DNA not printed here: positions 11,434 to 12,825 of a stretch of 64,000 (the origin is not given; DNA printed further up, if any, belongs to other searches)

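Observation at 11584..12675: DGxQR (DUF262/DndB-like) ParB-nuclease-domain protein with acidic tail, divergently arranged with a coiled-coil protein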

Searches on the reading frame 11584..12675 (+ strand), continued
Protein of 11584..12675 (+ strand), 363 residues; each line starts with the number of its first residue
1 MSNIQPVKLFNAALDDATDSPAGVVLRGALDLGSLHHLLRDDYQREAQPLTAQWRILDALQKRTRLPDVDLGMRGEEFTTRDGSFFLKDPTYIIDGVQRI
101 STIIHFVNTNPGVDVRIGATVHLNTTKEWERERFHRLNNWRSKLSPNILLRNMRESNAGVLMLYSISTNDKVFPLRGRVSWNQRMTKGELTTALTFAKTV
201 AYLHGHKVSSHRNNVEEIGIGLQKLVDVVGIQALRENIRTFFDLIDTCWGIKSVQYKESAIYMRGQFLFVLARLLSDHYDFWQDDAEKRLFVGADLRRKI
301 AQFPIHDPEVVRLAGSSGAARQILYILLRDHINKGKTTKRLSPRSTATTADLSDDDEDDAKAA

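Call 29: predict_structure(alignment_id=A1)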
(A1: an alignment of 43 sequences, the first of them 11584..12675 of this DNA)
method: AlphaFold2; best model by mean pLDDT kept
length: 363 residues; sequences in the alignment: 43
mean_pLDDT: 89.1   pTM: 0.82
mean pLDDT of the five models: 89.1, 89.0, 88.7, 88.5, 88.3
residues with pLDDT >= 90: 263; 70-90: 70; 50-70: 18; < 50: 12
segments of 3 or more residues with pLDDT < 50: 356-363
pLDDT, mean of each block of 10 residues (from residue 1): 83 92 95 94 82 87 93 96 94 94 93 92 96 83 79 94 97 96 90 96 88 83 95 97 97 87 94 95 90 94 95 90 94 82 70 46 34
secondary structure, 60 per line:
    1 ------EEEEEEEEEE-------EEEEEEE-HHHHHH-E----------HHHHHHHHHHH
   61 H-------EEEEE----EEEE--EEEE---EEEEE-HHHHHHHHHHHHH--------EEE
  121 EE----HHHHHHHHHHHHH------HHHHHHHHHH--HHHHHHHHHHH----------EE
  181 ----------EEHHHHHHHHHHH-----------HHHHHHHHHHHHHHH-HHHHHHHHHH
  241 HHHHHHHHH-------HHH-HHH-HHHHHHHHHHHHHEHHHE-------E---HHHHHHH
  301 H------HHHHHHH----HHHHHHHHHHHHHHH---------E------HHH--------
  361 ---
elements in order: E7-16 E24-30 H32-37 H50-61 E69-73 E78-81 E84-87 E91-95 H97-109 E118-122 H127-139 H146-155 H158-168 H193-203 H215-229 H231-249 H265-277 H294-301 H308-314 H319-333
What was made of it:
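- On DGQHR/DUF262 superfamily (ParB/Srx-fold NTPases): AF2 model pLDDT 89 (call 29).
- Fold: AF2 pLDDT 89 (call 29).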

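Call 32: fold_search(model_id=the predicted structure, library=pdb)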
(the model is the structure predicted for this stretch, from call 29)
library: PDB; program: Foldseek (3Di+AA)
matches with E <= 10: 112; with E <= 0.001: 0
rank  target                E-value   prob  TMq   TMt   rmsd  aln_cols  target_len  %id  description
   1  5k5d_B                3.8e-03  0.99  0.29  0.39  11.6       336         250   12  Structure of the C2221 form of Pnob8-like ParB-N domain (released 2016-06-15)
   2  5k5d_C                1.6e-02  0.93  0.28  0.37  11.7       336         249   12  Structure of the C2221 form of Pnob8-like ParB-N domain (released 2016-06-15)
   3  6ryk_A                2.8e-02  0.99  0.22  0.53  13.2       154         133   16  Crystal structure of the ParB-like protein PadC (released 2020-01-22)
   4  7ol9_B                5.8e-02  0.82  0.22  0.37  14.8       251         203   10  Crystal structure of C-terminally truncated Bacillus subtilis nucleoid occlusion protein (Noc) complexed to the Noc-bi (released 2022-03-09)
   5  6ryk_B                6.4e-02  0.99  0.22  0.53   9.9       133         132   16  Crystal structure of the ParB-like protein PadC (released 2020-01-22)
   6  7p9m_B                4.3e-01  0.23  0.29  0.22  14.7       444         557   12  BrxU, GmrSD-family Type IV restriction enzyme (released 2021-12-08)
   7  7p9k_A                5.3e-01  0.28  0.26  0.18  11.2       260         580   16  BrxU, GmrSD-family Type IV restriction enzyme (released 2021-12-08)
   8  8grn_A                7.9e-01  0.02  0.11  0.07  24.6       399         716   11  AtOSCA1.1 extended state (released 2023-06-14)
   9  2rii_X                8.3e-01  0.60  0.17  0.49   7.8       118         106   14  Crystal Structure of Human Peroxiredoxin I in complex with Sulfiredoxin (released 2008-01-08)
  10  5esp_A                1.5e+00  0.04  0.09  0.11  12.5       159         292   13  Crystal Structure of LAGLIDADG Meganuclease I-PanMI with coordinated Calcium ions (released 2016-03-30)
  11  9tyh_A                1.6e+00  0.03  0.12  0.15  17.2       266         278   12  Structure of the MAP2K MEK1 in an active conformation in complex with its substrate MAPK ERK2 (released 2026-02-11)
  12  6bce_A                1.7e+00  0.03  0.09  0.10  14.4       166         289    8  Wild-type I-LtrI bound to cognate substrate (pre-cleavage complex) (released 2018-10-24)
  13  4yis_B                1.8e+00  0.04  0.09  0.11  13.3       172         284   14  Crystal Structure of LAGLIDADG Meganuclease I-CpaMI Bound to Uncleaved DNA (released 2016-03-23)
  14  6c9f_A                1.9e+00  0.01  0.10  0.10  20.1       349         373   13  AMP-activated protein kinase bound to pharmacological activator R734 (released 2018-11-28)
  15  1prt_D                2.2e+00  0.04  0.08  0.20  13.5       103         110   16  THE CRYSTAL STRUCTURE OF PERTUSSIS TOXIN (released 1995-01-26)
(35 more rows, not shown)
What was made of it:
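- On DGQHR/DUF262 superfamily (ParB/Srx-fold NTPases): Foldseek PDB: ParB-N 5k5d prob 0.99, PadC, Noc, BrxU, Srx (call 32).
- Foldseek PDB hits are to pNOB8 ParB-N (prob 0.99), PadC, Noc, BrxU and Srx (call 32). BrxU is among the PDB matches (call 32). The top PDB match is pNOB8 ParB-N (5k5d, prob 0.99) (call 32).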

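Call 38: fold_search(model_id=the predicted structure, library=viral)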
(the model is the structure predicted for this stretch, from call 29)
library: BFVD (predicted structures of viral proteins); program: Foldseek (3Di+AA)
matches with E <= 10: 249; with E <= 0.001: 31
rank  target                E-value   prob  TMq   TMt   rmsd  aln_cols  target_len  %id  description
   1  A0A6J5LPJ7            6.9e-08  1.00  0.34  0.40  15.7       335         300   13  Uncharacterized protein [uncultured Caudovirales phage]
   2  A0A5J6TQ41            1.5e-07  1.00  0.38  0.26  16.8       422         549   12  (no name in the UniProt tables at hand)
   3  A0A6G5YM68            1.6e-07  1.00  0.30  0.28  16.6       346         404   14  (no name in the UniProt tables at hand)
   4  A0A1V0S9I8            4.1e-06  1.00  0.49  0.48   8.4       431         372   10  GmrSD restriction endonucleases N-terminal domain-containing protein [Catovirus CTV1]
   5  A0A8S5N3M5            1.0e-05  1.00  0.46  0.56   6.6       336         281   11  Occlusion protein [Siphoviridae sp. ctRuT6]
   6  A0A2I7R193            1.2e-05  1.00  0.36  0.36  12.0       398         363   13  (no name in the UniProt tables at hand)
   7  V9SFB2                1.4e-05  1.00  0.44  0.50   8.8       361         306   11  Putative nuclease [Tunisvirus fontaine2]
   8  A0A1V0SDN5            1.5e-05  1.00  0.42  0.40   9.4       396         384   11  GmrSD restriction endonucleases N-terminal domain-containing protein [Indivirus ILV1]
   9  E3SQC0                3.7e-05  1.00  0.24  0.24  14.7       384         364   13  Uncharacterized protein [Synechococcus phage Syn19]
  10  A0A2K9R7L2            4.8e-05  1.00  0.30  0.28  17.0       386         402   11  (no name in the UniProt tables at hand)
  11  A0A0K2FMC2            6.9e-05  1.00  0.48  0.41   8.1       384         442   15  (no name in the UniProt tables at hand)
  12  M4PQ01                8.8e-05  1.00  0.38  0.38   9.9       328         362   17  Uncharacterized protein [Synechococcus phage S-RIM2 R21_2007]
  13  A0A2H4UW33            8.8e-05  1.00  0.30  0.27  17.2       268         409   11  HNHc domain-containing protein [Bodo saltans virus]
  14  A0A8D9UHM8            1.0e-04  1.00  0.46  0.52   7.7       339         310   14  Sulfur modification protein [Bacteriophage sp.]
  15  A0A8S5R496            1.3e-04  1.00  0.37  0.36  12.7       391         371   10  AIPR protein [Podoviridae sp. ct8nN1]
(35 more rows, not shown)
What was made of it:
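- On DGQHR/DUF262 superfamily (ParB/Srx-fold NTPases): BFVD: 31 hits at E<=1e-3 (call 38).
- BFVD gives 31 hits at E<=1e-3 among ParB/DUF262/DndB-like viral proteins (call 38).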

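Call 40: search_protein_families(library=pfam, proteins=[L079:7123-8007:+, L088:8329-9348:+, L088:9369-10142:+, L073:11549-13924:+, L078:6636-7178:+, L066:18-1829:+, L079:11250-11744:+, L079:2986-4452:-, L070:1599-2819:+, L070:6258-6602:+], max_evalue=0.01)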
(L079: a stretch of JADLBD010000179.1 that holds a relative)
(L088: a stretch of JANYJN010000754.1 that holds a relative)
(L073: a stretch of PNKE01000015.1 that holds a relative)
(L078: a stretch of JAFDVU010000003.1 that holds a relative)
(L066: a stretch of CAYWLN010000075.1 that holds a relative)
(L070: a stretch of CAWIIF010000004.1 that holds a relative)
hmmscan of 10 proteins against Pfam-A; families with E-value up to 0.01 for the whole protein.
L079:7123-8007:+ (294 aa): 7 families
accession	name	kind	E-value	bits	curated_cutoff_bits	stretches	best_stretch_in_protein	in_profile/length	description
PF13384.12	HTH_23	-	0.00033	20.8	24.6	1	107-146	6-42/50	Homeodomain-like domain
PF02195.25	ParB_N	-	0.00039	20.8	26.3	1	5-82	4-81/95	ParB N-terminal domain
PF13022.12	HTH_Tnp_1_2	-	0.0019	18.8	27.9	1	105-162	10-67/122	Helix-turn-helix of insertion element transposase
PF13635.12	DUF4143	-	0.0022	18.2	28.1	1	105-173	14-80/160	Domain of unknown function (DUF4143)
PF01527.26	HTH_Tnp_1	-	0.0032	18.1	24.1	1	102-152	8-54/75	Transposase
PF13518.12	HTH_28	-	0.0039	17.7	25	0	123-147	14-38/52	Helix-turn-helix domain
PF13551.12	HTH_29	-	0.0086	16.6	28.1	0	124-149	15-40/64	Winged helix-turn helix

L088:8329-9348:+ (339 aa): 1 family
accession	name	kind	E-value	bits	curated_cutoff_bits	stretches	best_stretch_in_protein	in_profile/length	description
PF12705.13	PDDEXK_1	-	2.7e-15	57.4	22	1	11-306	5-247/247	PD-(D/E)XK nuclease superfamily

L088:9369-10142:+ (257 aa): 1 family
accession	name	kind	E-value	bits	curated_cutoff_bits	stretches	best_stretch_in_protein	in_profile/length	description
PF13479.12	AAA_24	-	1.1e-46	159.6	27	1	18-212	3-195/195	AAA domain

L073:11549-13924:+ (791 aa): 12 families
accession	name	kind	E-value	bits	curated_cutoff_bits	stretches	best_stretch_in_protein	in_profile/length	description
PF13604.12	AAA_30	-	2.5e-41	141.9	27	1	385-561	1-174/191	AAA domain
PF13245.12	AAA_19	-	8e-39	133.3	25.1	1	390-520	1-134/134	AAA domain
PF14490.11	HHH_RecD2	-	1.8e-23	82.7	27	1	209-296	3-91/92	ATP-dependent RecD2 DNA helicase HHH domain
PF13538.12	UvrD_C_2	-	7.9e-16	58.1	27.4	1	712-758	2-51/52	UvrD-like helicase C-terminal domain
PF18335.7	SH3_13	-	6.6e-12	45.5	41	1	626-692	1-65/65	ATP-dependent RecD-like DNA helicase SH3 domain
PF01443.25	Viral_helicase1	-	1.1e-10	42.2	21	2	711-759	176-227/228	Viral superfamily 1 RNA helicase core domain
PF13086.12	AAA_11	-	3.1e-10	40.7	27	2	468-518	205-253/257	AAA domain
PF23139.1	OB_YrrC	-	1.8e-07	31.4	27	1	73-136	3-71/76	ATP-dependent DNA helicase YrrC, OB-fold domain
PF02689.20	Herpes_Helicase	-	0.00046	18.7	27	1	387-464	46-122/808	Helicase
PF22232.2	TraI_hel_assoc_N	-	0.0011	20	27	1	407-510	1-99/99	TraI helicase-associated ssDNA bd, N-terminal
PF05970.20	PIF1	-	0.0061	16.6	25.9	0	386-520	2-157/223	PIF1-like helicase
PF00580.27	UvrD-helicase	-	0.0062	16.7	23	0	386-446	1-63/271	UvrD/REP helicase N-terminal domain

L078:6636-7178:+ (180 aa): 0 families

L066:18-1829:+ (603 aa): 5 families
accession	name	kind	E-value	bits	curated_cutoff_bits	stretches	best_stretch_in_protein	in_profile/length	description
PF10412.15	TrwB_AAD_bind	-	4.3e-09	36.2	20.5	2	435-511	232-311/387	Type IV secretion-system coupling protein DNA-binding domain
PF12696.13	TraG-D_C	-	4.3e-06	27.1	22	1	451-519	2-73/126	TraM recognition site of TraD and TraG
PF01935.23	DUF87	-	4.6e-06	27.3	23.2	1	194-415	23-204/220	Helicase HerA, central domain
PF13401.12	AAA_22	-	0.00029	21.6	27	0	193-242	4-54/130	AAA domain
PF02534.20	T4SS-DNA_transf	-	0.0014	18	20.1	1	373-493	231-347/468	Type IV secretory system Conjugative DNA transfer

L079:11250-11744:+ (164 aa): 1 family
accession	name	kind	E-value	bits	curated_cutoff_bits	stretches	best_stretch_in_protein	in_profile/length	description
PF02732.21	ERCC4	-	6.1e-16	59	24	1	28-152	1-138/140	ERCC4 domain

L079:2986-4452:- (488 aa): 0 families

L070:1599-2819:+ (406 aa): 0 families

L070:6258-6602:+ (114 aa): 0 families

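Call 41: search_protein_families(library=ncbifam, alignment_id=A1, max_evalue=0.01)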
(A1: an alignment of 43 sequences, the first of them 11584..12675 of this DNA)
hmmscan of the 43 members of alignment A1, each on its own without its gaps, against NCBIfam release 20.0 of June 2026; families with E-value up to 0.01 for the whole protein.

A. member 1, window:11584-12675:+ (363 aa): 1 family
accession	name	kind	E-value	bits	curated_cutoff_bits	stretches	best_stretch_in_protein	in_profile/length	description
TIGR03187.1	DGQHR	domain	7.7e-05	22.6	58.85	1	90-275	98-272/276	DGQHR domain-containing protein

B. families by the number of members that match (of 43 scanned): 2 families
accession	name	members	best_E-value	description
TIGR03187.1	DGQHR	27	7.6e-09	DGQHR domain-containing protein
NF041060.1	DpdB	1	0.0077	DGQHR domain-containing protein DpdB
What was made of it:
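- On DpdB (7-deazaguanine DNA modification): NF041060 is hit by 1 of 43 members at 0.0077 (call 41).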

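Call 42: search_protein_families(library=pfam, alignment_id=A1, max_evalue=0.01)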
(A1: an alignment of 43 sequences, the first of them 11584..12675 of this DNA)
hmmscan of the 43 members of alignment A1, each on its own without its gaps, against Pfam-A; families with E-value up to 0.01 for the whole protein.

A. member 1, window:11584-12675:+ (363 aa): 1 family
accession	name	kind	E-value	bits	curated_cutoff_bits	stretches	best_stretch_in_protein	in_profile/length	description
PF03235.19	GmrSD_N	-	0.003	18.2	33.2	1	85-149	46-103/199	GmrSD restriction endonuclease, N-terminal domain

B. families by the number of members that match (of 43 scanned): 2 families
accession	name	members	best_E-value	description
PF03235.19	GmrSD_N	16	7.9e-05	GmrSD restriction endonuclease, N-terminal domain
PF14072.11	DndB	1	0.0085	DNA-sulfur modification-associated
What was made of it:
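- HMMs: TIGR03187 is hit by 27 of 43 members (best 7.6e-9) and GmrSD_N by 16 of 43 (calls 41, 42). One member each touches PF14072 (DndB) and NF041060 (DpdB) (calls 41, 42). GmrSD_N is hit in 16 of 43 members (call 42).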

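Call 43: find_encoding_contigs(protein=P0003, flank=5000, max_places=1)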
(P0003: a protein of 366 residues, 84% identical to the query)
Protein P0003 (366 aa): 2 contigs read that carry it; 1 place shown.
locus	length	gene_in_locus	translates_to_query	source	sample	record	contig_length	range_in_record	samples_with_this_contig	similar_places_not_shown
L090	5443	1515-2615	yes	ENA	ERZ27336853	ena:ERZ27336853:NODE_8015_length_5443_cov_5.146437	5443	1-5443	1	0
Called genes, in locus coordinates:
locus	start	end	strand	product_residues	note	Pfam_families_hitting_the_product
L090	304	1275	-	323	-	-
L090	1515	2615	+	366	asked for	-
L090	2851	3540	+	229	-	-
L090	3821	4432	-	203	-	PF13489:Methyltransf_23, PF13649:Methyltransf_25, PF13847:Methyltransf_31, PF08241:Methyltransf_11, PF08242:Methyltransf_12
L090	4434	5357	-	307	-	PF00890:FAD_binding_2 (faint), PF01134:GIDA (faint), PF01266:DAO (faint), PF03486:HI0933_like (faint), PF07992:Pyr_redox_2, PF12831:FAD_oxidored (faint), PF13738:Pyr_redox_3, PF00070:Pyr_redox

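Call 44: find_encoding_contigs(protein=P0013, flank=6000, max_places=1)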
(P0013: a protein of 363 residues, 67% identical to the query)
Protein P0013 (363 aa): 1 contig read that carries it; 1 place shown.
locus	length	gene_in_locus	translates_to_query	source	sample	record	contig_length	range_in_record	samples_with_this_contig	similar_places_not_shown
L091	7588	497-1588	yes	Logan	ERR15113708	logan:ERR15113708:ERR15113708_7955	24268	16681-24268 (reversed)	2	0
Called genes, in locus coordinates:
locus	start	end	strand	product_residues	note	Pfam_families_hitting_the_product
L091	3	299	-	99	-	?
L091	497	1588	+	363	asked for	-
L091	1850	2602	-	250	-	PF00551:Formyl_trans_N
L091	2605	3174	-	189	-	PF01327:Pep_deformylase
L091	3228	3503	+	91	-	-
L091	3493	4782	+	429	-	PF00275:EPSP_synthase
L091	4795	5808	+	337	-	PF00022:Actin, PF06723:MreB_Mbl, PF00012:HSP70, PF14450:FtsA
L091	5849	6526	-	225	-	-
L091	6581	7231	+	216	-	PF13177:DNA_pol3_delta2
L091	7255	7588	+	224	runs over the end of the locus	PF00730:HhH-GPD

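Call 45: find_encoding_contigs(protein=P0017, flank=6000, max_places=1)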
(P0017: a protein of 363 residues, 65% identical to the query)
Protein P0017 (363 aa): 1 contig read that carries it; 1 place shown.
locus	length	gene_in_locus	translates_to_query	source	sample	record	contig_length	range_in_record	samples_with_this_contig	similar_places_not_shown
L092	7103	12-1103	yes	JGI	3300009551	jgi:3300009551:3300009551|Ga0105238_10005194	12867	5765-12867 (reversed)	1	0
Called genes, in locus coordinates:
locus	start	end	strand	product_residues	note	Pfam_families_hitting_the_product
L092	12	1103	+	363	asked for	-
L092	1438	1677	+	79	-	-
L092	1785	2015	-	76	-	PF02201:SWIB, PF26291:SWIB_eIF2D (weak)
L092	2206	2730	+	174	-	PF02675:AdoMet_dc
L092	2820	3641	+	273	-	PF00119:ATP-synt_A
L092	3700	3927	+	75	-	PF00137:ATP-synt_C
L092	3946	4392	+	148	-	-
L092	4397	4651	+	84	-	-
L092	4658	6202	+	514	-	PF00006:ATP-synt_ab, PF00306:ATP-synt_ab_C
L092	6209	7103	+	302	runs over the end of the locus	PF00231:ATP-synt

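Call 46: find_encoding_contigs(protein=P0011, flank=5000, max_places=1)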
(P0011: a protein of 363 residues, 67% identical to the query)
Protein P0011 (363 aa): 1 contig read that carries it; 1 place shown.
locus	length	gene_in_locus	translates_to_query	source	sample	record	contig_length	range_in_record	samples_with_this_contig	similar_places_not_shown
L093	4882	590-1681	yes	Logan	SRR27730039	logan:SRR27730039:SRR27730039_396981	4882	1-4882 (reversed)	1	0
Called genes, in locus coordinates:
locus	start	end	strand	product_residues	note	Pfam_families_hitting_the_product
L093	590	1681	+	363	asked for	-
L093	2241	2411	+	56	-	-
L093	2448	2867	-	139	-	-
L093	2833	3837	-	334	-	PF00150:Cellulase (weak), PF02449:Glyco_hydro_42 (faint)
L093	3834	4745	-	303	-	-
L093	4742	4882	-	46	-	?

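Call 55: find_related_loci(query=A1, collection=metagenome_contigs, flank=4000)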
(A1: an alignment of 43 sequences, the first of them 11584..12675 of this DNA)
Query A1 (363 aa) in metagenome_contigs; peptide patterns used: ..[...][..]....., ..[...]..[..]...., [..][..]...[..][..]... (x = any residue, [..] = any of these).
411 stretches matched a pattern; 197 encode a relative of the query (tblastn E <= 1e-3); the best 80 are kept; 80 distinct loci.
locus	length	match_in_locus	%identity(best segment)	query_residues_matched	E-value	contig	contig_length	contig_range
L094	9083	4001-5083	66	2-362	6e-166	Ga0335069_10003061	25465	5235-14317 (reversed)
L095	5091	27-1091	65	4-359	2e-161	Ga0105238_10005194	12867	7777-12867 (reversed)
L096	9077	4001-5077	55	4-362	1e-131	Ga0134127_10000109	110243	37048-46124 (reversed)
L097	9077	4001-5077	55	4-362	7e-131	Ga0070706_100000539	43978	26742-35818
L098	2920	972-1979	56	6-344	2e-135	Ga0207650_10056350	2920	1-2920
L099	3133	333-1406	55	1-357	1e-134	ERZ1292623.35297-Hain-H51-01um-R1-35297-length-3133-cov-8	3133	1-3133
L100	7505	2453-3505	54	7-360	3e-125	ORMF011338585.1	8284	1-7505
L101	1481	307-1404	49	1-363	3e-134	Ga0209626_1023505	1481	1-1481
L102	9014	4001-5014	52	7-344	2e-119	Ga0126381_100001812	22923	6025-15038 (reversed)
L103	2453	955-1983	52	3-347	2e-125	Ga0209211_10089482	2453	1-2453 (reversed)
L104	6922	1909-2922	54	7-345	8e-118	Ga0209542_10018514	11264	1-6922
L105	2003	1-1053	49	12-363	1e-113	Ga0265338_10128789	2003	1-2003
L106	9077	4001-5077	47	1-363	1e-103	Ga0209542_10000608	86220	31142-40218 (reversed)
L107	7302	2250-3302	45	7-363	5e-102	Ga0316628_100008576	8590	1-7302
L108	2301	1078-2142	47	1-359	7e-107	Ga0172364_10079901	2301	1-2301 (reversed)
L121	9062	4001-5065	44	1-360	3e-93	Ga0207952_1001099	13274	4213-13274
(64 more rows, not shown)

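Call 63: search_dna_similar(query=window:11584-12675:+, collection=phages, mode=protein, max_evalue=0.01, max_rows=25)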
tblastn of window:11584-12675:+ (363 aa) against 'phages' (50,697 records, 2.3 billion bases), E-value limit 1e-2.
No match.

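Call 64: search_dna_similar(query=window:11584-12675:+, collection=plasmids, mode=protein, max_evalue=0.01, max_rows=25)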
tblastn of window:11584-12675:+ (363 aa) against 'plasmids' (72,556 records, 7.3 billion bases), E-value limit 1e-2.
No match.
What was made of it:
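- Tried and rejected: tblastn against cultured phages and PLSDB plasmids gave no match (calls 63, 64).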
